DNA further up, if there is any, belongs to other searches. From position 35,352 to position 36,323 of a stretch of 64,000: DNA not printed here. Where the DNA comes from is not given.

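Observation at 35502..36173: Orphan transmembrane STING-domain protein with no cyclic-dinucleotide synthase in 64 kb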

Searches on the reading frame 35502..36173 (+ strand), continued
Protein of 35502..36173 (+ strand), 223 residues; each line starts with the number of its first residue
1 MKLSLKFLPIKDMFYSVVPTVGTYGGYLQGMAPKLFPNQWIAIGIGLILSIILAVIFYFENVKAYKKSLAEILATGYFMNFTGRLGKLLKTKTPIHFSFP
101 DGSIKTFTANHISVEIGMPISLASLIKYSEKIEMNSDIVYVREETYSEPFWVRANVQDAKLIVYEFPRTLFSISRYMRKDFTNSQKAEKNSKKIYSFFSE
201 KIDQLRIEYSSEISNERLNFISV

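Call 18: find_encoding_contigs(protein=P0051, flank=10000, max_places=2)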
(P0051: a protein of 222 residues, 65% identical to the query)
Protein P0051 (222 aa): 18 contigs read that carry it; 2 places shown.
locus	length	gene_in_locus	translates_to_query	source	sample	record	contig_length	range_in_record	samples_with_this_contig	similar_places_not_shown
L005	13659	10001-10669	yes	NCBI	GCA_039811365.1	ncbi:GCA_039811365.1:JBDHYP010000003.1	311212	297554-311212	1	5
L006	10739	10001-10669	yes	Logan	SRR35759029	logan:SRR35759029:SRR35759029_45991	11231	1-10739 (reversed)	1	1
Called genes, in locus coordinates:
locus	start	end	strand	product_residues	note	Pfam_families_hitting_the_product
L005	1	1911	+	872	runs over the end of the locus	PF13620:CarboxypepD_reg, PF13715:CarbopepD_reg_2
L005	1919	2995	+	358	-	PF14054:DUF4249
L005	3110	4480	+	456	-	PF18073:Zn_ribbon_LapB, PF13481:AAA_25, PF03796:DnaB_C (faint), PF06745:ATPase, PF23442:DUF7125, PF00004:AAA (weak), PF05362:Lon_C, PF13541:ChlI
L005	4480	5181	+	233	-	PF18912:DZR_2 (weak), PF00156:Pribosyltran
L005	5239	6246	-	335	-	PF01258:zf-dskA_traR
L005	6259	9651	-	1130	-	PF00133:tRNA-synt_1, PF09334:tRNA-synt_1g (faint), PF08264:Anticodon_1, PF19302:DUF5915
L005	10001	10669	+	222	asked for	PF20300:prok_STING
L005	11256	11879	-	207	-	PF02357:NusG, PF00467:KOW (faint)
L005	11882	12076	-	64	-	PF00584:SecE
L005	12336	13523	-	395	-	PF00009:GTP_EFTU, PF03144:GTP_EFTU_D2, PF03143:GTP_EFTU_D3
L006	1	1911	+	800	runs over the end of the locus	?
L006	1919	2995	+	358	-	PF14054:DUF4249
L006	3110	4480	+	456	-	PF18073:Zn_ribbon_LapB, PF13481:AAA_25, PF03796:DnaB_C (faint), PF06745:ATPase, PF23442:DUF7125, PF00004:AAA (weak), PF05362:Lon_C, PF13541:ChlI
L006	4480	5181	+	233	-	PF18912:DZR_2 (weak), PF00156:Pribosyltran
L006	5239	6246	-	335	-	PF01258:zf-dskA_traR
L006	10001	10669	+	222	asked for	PF20300:prok_STING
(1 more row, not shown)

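Call 20: predict_structure(alignment_id=A1)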
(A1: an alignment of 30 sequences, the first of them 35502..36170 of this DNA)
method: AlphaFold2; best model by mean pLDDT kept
length: 223 residues; sequences in the alignment: 30
mean_pLDDT: 82.0   pTM: 0.71
mean pLDDT of the five models: 82.0, 81.5, 80.6, 80.5, 78.2
residues with pLDDT >= 90: 101; 70-90: 76; 50-70: 40; < 50: 6
segments of 3 or more residues with pLDDT < 50: 1-5
pLDDT, mean of each block of 10 residues (from residue 1): 46 54 54 59 77 84 89 91 82 88 90 94 95 93 71 92 93 86 91 94 91 85 93
secondary structure, 60 per line:
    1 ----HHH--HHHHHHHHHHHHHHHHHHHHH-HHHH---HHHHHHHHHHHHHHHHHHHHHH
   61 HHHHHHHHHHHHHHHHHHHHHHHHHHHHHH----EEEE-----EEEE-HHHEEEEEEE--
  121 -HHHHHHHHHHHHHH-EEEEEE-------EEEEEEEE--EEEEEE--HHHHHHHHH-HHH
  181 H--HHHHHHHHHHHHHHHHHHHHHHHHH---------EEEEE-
elements in order: H10-30 H32-35 H39-90 E95-98 E104-107 E112-118 H122-135 E137-142 E150-157 E160-165 H168-176 H178-181 H184-208 E218-222

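Call 24: fold_search(model_id=the predicted structure, library=pdb)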
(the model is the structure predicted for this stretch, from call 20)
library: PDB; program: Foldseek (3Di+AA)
matches with E <= 10: 562; with E <= 0.001: 47
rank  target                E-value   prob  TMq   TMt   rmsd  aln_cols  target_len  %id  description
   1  8hwj_A                3.1e-07  1.00  0.52  0.68   3.9       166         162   17  Bacterial STING from Epilithonimonas lactis in complex with 3'3'-c-di-AMP (released 2024-01-03)
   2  8hwi_B                3.1e-07  1.00  0.50  0.61   4.5       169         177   18  Bacterial STING from Larkinella arboricola in complex with 3'3'-c-di-GMP (released 2024-01-03)
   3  8hwj_B                4.5e-07  1.00  0.53  0.73   3.6       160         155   17  Bacterial STING from Epilithonimonas lactis in complex with 3'3'-c-di-AMP (released 2024-01-03)
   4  9lmq_D                5.8e-07  1.00  0.51  0.38   7.3       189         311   18  Cryo-EM structure of TIR-STING/c-di-GMP complex (released 2025-08-27)
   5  8hwi_A                5.8e-07  1.00  0.50  0.61   4.4       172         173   20  Bacterial STING from Larkinella arboricola in complex with 3'3'-c-di-GMP (released 2024-01-03)
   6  8hy9                  7.8e-07  1.00  0.46  0.61   5.1       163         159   18  Bacterial STING from Riemerella anatipestifer in complex with 3'3'-c-di-GMP (released 2024-01-10)
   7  9lmq_B                1.2e-06  1.00  0.52  0.39   8.7       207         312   17  Cryo-EM structure of TIR-STING/c-di-GMP complex (released 2025-08-27)
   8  7un9_G                1.3e-06  1.00  0.52  0.49   3.7       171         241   12  SfSTING with c-di-GMP double fiber (released 2022-07-27)
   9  7un9_I                1.9e-06  1.00  0.52  0.65   3.7       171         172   12  SfSTING with c-di-GMP double fiber (released 2022-07-27)
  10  7un9_A                2.0e-06  1.00  0.52  0.66   3.6       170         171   13  SfSTING with c-di-GMP double fiber (released 2022-07-27)
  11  9lmq_A                2.2e-06  1.00  0.52  0.39   6.8       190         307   16  Cryo-EM structure of TIR-STING/c-di-GMP complex (released 2025-08-27)
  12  9lmr_C                2.9e-06  1.00  0.51  0.38   8.6       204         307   19  Cryo-EM structure of TIR-STING/c-di-GMP complex fiber (released 2025-08-27)
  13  8hyn_A                3.5e-06  1.00  0.43  0.58   5.7       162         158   17  Bacterial STING from Riemerella anatipestifer (released 2024-01-10)
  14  6wt5_C                3.7e-06  1.00  0.48  0.66   4.4       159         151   12  Structure of a bacterial STING receptor from Capnocytophaga granulosa (released 2020-09-09)
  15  7ebl_B                7.3e-06  1.00  0.49  0.63   4.7       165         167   17  Bacterial STING in complex with c-di-GMP (released 2021-09-15)
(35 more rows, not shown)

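Call 39: search_protein_representatives(alignment_id=A1)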
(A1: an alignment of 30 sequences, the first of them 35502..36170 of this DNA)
Query: 30 sequences, 223 profile positions. Proteins with E-value up to 0.001 (for the whole library): 55; up to 1e-10: 40; up to 1e-30: 11. The best 55 are listed.
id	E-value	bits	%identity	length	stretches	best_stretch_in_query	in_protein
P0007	9.6e-109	378.5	-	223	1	1-223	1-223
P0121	2.4e-94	331.4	-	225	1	1-223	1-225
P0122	8.3e-76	270.8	-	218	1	1-223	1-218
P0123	6.7e-61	222.0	-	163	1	63-223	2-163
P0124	9.9e-48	178.9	-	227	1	8-218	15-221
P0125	5.3e-45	170.0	-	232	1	8-208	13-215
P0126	1.2e-42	162.3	-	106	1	118-223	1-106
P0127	7.8e-42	159.7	-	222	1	8-218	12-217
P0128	2.2e-35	138.6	-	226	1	4-218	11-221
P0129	7.0e-34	133.7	-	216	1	4-217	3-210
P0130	4.3e-31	124.6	-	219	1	7-209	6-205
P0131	1.3e-29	119.7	-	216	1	6-222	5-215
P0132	7.6e-27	110.6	-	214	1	14-216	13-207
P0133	8.8e-25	103.9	-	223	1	9-209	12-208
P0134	2.2e-24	102.6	-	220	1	10-204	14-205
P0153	1.3e-15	73.9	-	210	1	44-207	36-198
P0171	2.5e-04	37.0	-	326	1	72-216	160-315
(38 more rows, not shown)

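Call 40: find_related_loci(query=A1, collection=genome_contigs, flank=10000)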
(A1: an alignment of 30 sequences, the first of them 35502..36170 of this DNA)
Query A1 (223 aa) in genome_contigs; peptide patterns used: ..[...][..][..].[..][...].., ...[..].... (x = any residue, [..] = any of these).
74 stretches matched a pattern; 32 encode a relative of the query (tblastn E <= 1e-3); 31 distinct loci.
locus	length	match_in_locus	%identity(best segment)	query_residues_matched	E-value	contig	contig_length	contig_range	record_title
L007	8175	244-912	96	1-223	3e-145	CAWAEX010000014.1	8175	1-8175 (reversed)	MAG: uncultured Flavobacteriaceae bacterium isolate MFD03551.bin.2.79 genome assembly, contig: contig_21181, whole genom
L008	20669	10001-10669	87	1-223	1e-133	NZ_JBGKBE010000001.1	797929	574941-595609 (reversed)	Muriicola sp. E247 scaffold_1_length=797930, whole genome shotgun sequence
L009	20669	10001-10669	82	1-223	1e-125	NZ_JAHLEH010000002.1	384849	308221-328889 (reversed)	Marixanthotalea marina strain XHP0103 NODE_2_length_384849_cov_47.020472, whole genome shotgun sequence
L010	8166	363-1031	81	1-223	2e-125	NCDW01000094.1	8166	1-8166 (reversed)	MAG: Flavobacteriales bacterium 32-35-8 04302015_32_scaffold_2513, whole genome shotgun sequence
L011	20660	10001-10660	82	1-220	3e-124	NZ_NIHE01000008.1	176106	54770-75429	Confluentibacter lentus strain HJM-3 contig8, whole genome shotgun sequence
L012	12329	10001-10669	80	1-223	2e-123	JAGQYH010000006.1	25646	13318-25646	MAG: Bacteroidetes bacterium isolate HKST-UBA60 NODE_6_length_25646_cov_5.702609, whole genome shotgun sequence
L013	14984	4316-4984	74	1-223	5e-116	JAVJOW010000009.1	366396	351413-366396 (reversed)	MAG: Arenibacter sp. isolate A1-SPW-32 k141_777, whole genome shotgun sequence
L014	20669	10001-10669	74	1-223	2e-115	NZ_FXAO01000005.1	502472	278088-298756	Arenibacter troitsensis strain DSM 19835, whole genome shotgun sequence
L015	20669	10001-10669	81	1-223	2e-115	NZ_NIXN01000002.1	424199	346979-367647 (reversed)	Confluentibacter citreus strain XJNY contig2, whole genome shotgun sequence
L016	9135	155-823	76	1-223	3e-115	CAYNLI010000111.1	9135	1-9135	MAG TPA_asm: uncultured Flavobacteriaceae bacterium isolate binchicken_co67_234 genome assembly, contig: NODE_8534_lengt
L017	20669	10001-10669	75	1-223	4e-115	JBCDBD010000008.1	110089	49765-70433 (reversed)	MAG: Bacteroidota bacterium isolate P01_F01_bin.75 k141_2576713_length_110089_cov_14.3563, whole genome shotgun sequence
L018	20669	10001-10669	73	1-223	2e-113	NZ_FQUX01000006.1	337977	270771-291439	Arenibacter palladensis strain DSM 17539, whole genome shotgun sequence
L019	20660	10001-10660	74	1-220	2e-112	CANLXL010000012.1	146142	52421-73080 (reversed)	uncultured Flaviramulus sp. isolate 3-332-G.fasta genome assembly, contig: NODE_12, whole genome shotgun sequence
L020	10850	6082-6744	73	1-220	3e-110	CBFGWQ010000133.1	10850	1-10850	MAG TPA_asm: uncultured Arenibacter sp. isolate SRR17295757_metabat2_54 genome assembly, contig: ERZ23398518.7089, whole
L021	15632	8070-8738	68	1-223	2e-105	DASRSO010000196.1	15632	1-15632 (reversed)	MAG TPA_asm: Cyclobacteriaceae bacterium isolate SMAG_U5996 k141_433430, whole genome shotgun sequence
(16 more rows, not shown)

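Call 49: search_protein_families(library=padloc, alignment_id=A4, max_evalue=0.001)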
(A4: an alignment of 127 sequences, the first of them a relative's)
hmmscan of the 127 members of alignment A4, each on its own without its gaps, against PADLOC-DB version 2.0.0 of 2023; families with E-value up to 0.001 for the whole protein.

A. member 1, L008:5065-5607:+ (181 aa): 0 families

B. families by the number of members that match (of 127 scanned): 38 families (the first 25 are shown)
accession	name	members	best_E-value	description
PDLC04134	mad2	3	5.8e-19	mads_2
PDLC00734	PycC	1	1e-19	Pycsar cyclase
PDLC02367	PycC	1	7.9e-18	-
PDLC00610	ZorB1|ZorB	1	1e-14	MotB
PDLC00651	ZorB3|ZorB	1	2.4e-14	MotB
PDLC00608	ZorB1|ZorB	1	6.6e-13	MotB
PDLC00609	ZorB1|ZorB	1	2.6e-12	MotB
PDLC00766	PycC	1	1e-11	Pycsar cyclase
PDLC00612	ZorB1|ZorB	1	2.2e-10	MotB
PDLC02370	PycC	1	1.5e-09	-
PDLC02369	PycC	1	8.2e-08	-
PDLC03927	PsyrA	1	8.5e-08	-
PDLC01853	CARF3--CARF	1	1.7e-07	-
PDLC04899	PDC-S07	1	5.1e-07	-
PDLC04913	PDC-S11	1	7.4e-07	-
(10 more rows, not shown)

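Call 50: search_protein_families(library=pfam, alignment_id=A4, max_evalue=0.00001)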
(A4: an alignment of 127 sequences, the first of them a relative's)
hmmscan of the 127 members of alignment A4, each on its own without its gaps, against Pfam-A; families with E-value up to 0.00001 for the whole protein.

A. member 1, L008:5065-5607:+ (181 aa): 0 families

B. families by the number of members that match (of 127 scanned): 173 families (the first 25 are shown)
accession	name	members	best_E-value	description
PF00583.31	Acetyltransf_1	5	4.7e-18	Acetyltransferase (GNAT) family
PF13508.13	Acetyltransf_7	5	2.8e-15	Acetyltransferase (GNAT) domain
PF13673.13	Acetyltransf_10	5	1.3e-13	Acetyltransferase (GNAT) domain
PF12833.13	HTH_18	4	1.7e-23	Helix-turn-helix domain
PF02518.31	HATPase_c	3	3.7e-25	Histidine kinase-, DNA gyrase B-, and HSP90-like ATPase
PF04542.20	Sigma70_r2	3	6.3e-16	Sigma-70 region 2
PF00512.31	HisKA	3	7.3e-16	His Kinase A (phospho-acceptor) domain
PF13420.13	Acetyltransf_4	3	1.6e-14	Acetyltransferase (GNAT) domain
PF00165.29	HTH_AraC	3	2.6e-11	Bacterial regulatory helix-turn-helix proteins, AraC family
PF02547.20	Queuosine_synth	2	4.6e-137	Queuosine biosynthesis protein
PF00009.33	GTP_EFTU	2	4e-64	Elongation factor Tu GTP binding domain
PF03929.21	PepSY_TM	2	6e-60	PepSY-associated TM region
PF07992.20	Pyr_redox_2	2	7.9e-56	Pyridine nucleotide-disulphide oxidoreductase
PF03143.23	GTP_EFTU_D3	2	5.6e-39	Elongation factor Tu C-terminal domain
PF02678.22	Pirin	2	1.8e-33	Pirin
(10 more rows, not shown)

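Call 51: find_encoding_contigs(protein=P0124, flank=6000, max_places=2)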
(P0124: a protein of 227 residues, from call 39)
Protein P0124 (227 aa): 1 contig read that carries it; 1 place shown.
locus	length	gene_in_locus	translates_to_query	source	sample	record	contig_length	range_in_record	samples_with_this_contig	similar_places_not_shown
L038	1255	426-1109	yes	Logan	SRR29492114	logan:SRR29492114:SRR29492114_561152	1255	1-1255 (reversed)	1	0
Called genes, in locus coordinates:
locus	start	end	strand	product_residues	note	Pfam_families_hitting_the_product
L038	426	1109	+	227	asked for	PF20300:prok_STING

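Call 52: find_encoding_contigs(protein=P0131, flank=6000, max_places=2)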
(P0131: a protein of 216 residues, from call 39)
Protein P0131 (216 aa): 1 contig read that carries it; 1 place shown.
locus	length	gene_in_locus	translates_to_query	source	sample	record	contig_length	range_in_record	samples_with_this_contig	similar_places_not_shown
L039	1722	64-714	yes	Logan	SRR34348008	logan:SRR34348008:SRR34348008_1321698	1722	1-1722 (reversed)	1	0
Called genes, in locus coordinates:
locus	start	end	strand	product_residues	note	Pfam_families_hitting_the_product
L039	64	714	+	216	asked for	PF20300:prok_STING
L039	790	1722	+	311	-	?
